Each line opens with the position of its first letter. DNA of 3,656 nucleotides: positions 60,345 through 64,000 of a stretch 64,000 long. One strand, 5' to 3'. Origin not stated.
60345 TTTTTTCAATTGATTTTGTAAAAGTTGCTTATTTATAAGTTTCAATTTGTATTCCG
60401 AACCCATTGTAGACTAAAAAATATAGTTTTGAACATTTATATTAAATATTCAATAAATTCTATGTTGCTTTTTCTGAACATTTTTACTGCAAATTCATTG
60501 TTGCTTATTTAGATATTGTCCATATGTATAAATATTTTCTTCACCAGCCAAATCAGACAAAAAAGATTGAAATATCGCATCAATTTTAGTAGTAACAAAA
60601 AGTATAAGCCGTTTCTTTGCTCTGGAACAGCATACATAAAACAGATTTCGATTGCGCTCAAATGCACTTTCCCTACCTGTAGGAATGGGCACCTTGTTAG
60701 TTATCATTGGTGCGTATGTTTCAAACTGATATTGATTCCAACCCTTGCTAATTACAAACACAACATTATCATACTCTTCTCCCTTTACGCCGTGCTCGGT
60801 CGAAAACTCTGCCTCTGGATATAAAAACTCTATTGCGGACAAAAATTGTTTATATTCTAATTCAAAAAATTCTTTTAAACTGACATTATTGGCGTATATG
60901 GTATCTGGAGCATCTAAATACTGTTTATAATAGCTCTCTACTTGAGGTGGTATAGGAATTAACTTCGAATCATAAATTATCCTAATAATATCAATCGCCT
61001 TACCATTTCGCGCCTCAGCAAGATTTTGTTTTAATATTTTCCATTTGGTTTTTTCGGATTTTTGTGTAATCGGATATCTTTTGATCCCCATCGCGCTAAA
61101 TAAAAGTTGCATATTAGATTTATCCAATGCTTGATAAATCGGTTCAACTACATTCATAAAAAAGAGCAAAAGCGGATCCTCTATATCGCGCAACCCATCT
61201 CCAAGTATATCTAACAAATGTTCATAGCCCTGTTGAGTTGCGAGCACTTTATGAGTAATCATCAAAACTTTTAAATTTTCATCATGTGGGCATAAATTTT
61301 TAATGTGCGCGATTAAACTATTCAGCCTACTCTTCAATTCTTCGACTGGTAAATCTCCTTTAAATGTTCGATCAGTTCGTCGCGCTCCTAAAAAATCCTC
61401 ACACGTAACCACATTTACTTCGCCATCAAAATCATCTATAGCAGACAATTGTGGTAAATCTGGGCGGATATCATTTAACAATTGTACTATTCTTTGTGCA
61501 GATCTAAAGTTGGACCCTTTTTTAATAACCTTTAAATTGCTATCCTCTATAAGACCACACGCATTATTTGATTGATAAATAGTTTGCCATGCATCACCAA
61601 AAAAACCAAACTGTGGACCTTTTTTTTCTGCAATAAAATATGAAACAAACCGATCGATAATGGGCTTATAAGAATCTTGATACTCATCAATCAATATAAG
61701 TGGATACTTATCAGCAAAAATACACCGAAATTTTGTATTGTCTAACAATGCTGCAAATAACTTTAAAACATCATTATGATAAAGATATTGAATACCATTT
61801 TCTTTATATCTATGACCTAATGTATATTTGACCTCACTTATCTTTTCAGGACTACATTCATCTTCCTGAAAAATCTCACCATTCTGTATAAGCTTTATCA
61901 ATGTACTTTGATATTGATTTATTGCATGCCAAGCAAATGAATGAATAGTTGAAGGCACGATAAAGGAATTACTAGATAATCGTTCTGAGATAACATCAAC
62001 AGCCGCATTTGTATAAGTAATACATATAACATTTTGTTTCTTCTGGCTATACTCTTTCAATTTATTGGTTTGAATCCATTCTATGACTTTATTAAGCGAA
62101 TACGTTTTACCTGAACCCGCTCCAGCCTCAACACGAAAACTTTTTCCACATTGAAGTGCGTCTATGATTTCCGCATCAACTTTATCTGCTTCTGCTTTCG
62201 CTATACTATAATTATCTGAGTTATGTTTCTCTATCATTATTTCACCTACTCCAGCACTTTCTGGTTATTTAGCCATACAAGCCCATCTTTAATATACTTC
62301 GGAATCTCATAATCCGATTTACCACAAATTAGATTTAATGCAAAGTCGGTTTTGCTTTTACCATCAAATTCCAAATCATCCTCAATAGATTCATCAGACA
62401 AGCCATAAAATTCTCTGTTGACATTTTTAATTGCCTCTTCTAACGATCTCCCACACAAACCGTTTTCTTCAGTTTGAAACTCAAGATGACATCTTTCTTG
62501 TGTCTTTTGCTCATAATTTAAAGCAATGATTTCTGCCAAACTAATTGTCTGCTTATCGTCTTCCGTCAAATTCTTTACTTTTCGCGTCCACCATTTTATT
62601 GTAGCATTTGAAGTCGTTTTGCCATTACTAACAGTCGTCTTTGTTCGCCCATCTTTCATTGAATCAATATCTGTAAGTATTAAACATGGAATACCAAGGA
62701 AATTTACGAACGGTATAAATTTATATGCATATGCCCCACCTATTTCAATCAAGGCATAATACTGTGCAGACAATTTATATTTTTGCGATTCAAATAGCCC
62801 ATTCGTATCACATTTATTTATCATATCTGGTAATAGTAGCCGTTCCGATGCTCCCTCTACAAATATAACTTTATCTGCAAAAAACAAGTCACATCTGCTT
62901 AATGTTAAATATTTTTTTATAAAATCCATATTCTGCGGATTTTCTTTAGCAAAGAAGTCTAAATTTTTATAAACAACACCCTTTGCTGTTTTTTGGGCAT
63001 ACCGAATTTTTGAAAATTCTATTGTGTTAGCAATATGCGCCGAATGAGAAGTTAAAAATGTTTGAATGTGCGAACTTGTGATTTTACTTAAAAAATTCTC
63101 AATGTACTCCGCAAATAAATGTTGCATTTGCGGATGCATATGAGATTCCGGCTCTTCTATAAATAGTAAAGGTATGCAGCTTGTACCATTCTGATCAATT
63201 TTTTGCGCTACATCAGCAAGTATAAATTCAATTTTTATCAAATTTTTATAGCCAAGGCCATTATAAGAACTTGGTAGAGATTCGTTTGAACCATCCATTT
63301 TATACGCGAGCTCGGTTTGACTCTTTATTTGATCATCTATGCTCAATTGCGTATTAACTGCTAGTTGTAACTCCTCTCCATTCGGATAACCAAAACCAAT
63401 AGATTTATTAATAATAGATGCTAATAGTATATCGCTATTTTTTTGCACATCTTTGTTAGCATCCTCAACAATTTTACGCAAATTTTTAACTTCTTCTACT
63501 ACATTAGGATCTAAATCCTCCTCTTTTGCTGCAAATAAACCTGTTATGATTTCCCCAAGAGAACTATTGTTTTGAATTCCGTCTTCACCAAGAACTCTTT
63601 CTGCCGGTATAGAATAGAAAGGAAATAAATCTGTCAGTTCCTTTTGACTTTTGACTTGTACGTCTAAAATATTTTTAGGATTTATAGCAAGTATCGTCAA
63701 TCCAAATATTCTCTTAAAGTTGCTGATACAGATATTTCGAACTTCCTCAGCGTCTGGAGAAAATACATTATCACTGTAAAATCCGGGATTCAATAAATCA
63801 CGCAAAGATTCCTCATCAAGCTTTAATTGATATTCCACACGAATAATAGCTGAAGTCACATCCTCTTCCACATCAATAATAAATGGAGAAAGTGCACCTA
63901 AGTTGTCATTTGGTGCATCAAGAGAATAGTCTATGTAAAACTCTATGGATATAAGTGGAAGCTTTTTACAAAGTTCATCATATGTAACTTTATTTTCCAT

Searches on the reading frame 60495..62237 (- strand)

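Call 64: search_protein_families(library=pfam, proteins=[window:60495-62237:-], max_evalue=0.0001)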
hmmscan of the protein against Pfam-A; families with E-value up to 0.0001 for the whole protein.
window:60495-62237:- (580 aa): 5 families
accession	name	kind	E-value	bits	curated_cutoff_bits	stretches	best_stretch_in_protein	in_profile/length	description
PF00580.27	UvrD-helicase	-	7.9e-19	68.8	23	2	31-129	13-112/271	UvrD/REP helicase N-terminal domain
PF13245.12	AAA_19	-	7.9e-13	49.2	25.1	1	32-222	12-132/134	AAA domain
PF01443.25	Viral_helicase1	-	1.3e-07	32.1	21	0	477-547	178-227/228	Viral superfamily 1 RNA helicase core domain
PF13538.12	UvrD_C_2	-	3.8e-07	30.3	27.4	0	523-546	27-51/52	UvrD-like helicase C-terminal domain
PF13361.12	UvrD_C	-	2.3e-05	24.4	25.6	0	472-548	284-347/350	UvrD-like helicase C-terminal domain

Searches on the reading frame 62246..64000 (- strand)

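Call 87: search_protein_families(library=pfam, proteins=[window:62246-64000:-], max_evalue=0.05)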
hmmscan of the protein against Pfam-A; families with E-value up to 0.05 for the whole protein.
window:62246-64000:- (584 aa): 4 families
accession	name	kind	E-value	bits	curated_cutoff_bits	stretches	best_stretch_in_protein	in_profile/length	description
PF13175.12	AAA_15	-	9.2e-25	88.5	32.1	1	129-324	202-374/374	AAA ATPase domain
PF20469.4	OLD-like_TOPRIM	-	3.4e-17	63.2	23.2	1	373-446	1-67/67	Overcoming lysogenization defect protein-like, TOPRIM domain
PF13304.12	AAA_21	-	3e-09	37.8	27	1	272-323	259-302/304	AAA domain, putative AbiEii toxin, Type IV TA system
PF14219.11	DUF4328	-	0.02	14.9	27.2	1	423-472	61-109/166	Domain of unknown function (DUF4328)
